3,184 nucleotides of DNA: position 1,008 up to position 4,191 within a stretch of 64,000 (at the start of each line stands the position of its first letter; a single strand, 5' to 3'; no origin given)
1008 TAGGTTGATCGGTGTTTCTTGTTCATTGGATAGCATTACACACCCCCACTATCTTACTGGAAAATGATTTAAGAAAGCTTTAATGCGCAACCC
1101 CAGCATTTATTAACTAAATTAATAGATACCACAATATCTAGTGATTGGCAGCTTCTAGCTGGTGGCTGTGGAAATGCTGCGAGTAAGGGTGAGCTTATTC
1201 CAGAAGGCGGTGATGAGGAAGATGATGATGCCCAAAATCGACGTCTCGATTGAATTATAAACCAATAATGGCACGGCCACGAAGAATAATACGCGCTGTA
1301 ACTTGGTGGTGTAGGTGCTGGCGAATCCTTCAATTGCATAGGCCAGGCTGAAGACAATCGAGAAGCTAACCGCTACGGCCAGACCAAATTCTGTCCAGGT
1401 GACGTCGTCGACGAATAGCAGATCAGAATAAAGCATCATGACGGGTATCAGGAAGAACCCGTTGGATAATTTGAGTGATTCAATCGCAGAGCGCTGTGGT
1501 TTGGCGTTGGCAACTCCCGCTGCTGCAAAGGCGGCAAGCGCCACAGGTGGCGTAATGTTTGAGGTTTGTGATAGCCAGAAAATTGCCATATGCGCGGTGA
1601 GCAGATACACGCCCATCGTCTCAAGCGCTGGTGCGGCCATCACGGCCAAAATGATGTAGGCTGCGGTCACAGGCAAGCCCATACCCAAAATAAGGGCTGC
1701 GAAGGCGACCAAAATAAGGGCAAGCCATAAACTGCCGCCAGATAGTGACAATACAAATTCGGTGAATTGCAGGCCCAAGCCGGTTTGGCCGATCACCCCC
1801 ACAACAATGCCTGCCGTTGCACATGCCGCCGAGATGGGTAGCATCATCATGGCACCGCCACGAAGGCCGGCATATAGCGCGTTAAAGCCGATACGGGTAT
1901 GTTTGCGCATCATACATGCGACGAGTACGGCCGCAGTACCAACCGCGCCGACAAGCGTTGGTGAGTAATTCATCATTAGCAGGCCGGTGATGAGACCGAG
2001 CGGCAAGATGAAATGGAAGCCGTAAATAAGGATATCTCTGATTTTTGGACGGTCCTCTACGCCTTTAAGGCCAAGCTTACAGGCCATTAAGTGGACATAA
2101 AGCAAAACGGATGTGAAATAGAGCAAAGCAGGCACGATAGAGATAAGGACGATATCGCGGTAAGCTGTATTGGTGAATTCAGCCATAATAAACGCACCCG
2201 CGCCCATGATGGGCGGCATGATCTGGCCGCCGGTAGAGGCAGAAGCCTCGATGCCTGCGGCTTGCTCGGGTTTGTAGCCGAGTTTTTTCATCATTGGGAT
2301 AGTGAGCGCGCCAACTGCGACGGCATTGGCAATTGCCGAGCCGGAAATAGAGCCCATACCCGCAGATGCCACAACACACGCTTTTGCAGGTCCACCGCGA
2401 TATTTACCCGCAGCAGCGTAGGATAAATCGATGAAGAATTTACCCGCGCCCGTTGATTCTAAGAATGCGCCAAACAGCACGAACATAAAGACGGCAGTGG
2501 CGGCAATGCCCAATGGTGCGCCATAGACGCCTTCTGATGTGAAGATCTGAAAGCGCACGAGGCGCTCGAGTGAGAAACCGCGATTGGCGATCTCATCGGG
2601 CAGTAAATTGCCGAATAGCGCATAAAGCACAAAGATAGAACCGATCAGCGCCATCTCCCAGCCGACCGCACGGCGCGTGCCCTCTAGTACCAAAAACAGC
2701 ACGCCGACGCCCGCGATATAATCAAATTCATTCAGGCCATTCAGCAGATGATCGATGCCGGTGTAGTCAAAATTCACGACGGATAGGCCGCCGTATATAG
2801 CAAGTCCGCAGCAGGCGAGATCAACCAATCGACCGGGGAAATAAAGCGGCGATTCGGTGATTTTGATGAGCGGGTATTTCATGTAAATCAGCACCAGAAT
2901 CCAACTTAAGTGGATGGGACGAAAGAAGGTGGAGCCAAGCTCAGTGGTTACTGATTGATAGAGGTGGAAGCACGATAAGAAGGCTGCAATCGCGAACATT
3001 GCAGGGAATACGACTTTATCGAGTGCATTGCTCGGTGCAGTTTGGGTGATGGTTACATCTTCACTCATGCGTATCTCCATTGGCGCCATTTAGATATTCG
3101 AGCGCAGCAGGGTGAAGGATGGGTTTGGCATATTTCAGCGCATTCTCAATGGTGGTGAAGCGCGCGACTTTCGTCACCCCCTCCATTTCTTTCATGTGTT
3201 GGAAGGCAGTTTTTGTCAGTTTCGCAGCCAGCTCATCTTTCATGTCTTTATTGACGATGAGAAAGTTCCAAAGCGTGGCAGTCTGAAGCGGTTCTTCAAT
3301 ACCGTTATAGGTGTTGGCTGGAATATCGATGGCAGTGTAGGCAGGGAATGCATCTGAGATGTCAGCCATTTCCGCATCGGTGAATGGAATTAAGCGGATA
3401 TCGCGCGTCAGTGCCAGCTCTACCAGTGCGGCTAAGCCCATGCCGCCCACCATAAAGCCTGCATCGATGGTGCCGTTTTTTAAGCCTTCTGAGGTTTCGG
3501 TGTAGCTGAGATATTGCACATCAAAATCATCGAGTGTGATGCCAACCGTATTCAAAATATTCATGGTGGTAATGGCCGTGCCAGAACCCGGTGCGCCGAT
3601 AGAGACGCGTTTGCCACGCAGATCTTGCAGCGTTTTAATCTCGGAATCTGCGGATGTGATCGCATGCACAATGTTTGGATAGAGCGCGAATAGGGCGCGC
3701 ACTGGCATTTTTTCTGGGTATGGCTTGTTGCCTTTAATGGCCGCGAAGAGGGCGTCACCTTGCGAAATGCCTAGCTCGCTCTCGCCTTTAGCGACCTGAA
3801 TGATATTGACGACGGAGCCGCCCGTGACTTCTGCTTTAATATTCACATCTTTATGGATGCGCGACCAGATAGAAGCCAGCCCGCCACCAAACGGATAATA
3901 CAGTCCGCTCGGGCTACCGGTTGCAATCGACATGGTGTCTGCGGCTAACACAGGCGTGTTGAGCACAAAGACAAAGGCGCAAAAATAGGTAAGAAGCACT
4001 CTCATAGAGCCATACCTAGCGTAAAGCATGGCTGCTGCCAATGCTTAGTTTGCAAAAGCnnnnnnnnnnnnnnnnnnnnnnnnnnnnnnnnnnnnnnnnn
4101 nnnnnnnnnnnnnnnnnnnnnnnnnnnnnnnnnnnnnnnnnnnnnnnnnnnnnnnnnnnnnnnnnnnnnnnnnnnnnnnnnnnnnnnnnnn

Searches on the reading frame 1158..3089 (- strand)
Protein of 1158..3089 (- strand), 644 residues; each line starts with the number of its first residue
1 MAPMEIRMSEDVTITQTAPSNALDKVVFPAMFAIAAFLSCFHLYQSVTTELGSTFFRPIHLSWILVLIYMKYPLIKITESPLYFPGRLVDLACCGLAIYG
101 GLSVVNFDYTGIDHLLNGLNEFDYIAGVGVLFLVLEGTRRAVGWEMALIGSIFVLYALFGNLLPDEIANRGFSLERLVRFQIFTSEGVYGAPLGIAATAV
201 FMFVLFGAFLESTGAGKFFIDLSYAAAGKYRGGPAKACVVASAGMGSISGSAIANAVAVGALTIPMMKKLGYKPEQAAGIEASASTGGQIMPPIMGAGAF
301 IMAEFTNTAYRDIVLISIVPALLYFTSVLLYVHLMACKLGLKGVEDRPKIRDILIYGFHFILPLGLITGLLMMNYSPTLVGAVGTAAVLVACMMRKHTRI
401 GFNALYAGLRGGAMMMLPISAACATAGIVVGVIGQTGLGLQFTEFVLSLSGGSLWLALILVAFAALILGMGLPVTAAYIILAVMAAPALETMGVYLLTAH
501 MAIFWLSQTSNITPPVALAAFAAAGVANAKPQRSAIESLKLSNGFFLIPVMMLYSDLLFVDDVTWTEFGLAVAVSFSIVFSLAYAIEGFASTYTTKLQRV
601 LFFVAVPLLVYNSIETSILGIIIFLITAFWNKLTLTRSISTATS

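Call 34: search_protein_families(library=pfam, proteins=[window:1158-3089:-], max_evalue=0.00001)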
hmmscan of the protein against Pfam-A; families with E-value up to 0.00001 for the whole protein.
window:1158-3089:- (644 aa): 1 family
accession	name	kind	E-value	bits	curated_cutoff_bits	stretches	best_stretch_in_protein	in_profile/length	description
PF06808.19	DctM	-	1.1e-91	308.2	23.8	1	130-550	2-405/413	Tripartite ATP-independent periplasmic transporter, DctM component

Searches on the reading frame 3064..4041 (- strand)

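Call 34: search_protein_families(library=pfam, proteins=[window:3064-4041:-], max_evalue=0.00001)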
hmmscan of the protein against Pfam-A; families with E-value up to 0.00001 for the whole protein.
window:3064-4041:- (326 aa): 3 families
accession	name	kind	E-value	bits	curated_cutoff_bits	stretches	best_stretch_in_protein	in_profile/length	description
PF16868.10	NMT1_3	-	5.6e-71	239.9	27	1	39-317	1-285/289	NMT1-like family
PF09084.16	NMT1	-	1.3e-10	42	20.5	1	65-200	22-150/216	NMT1/THI5 like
PF12974.12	Phosphonate-bd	-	4.4e-08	33.2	27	1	127-284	89-217/242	ABC transporter, phosphonate, periplasmic substrate-binding protein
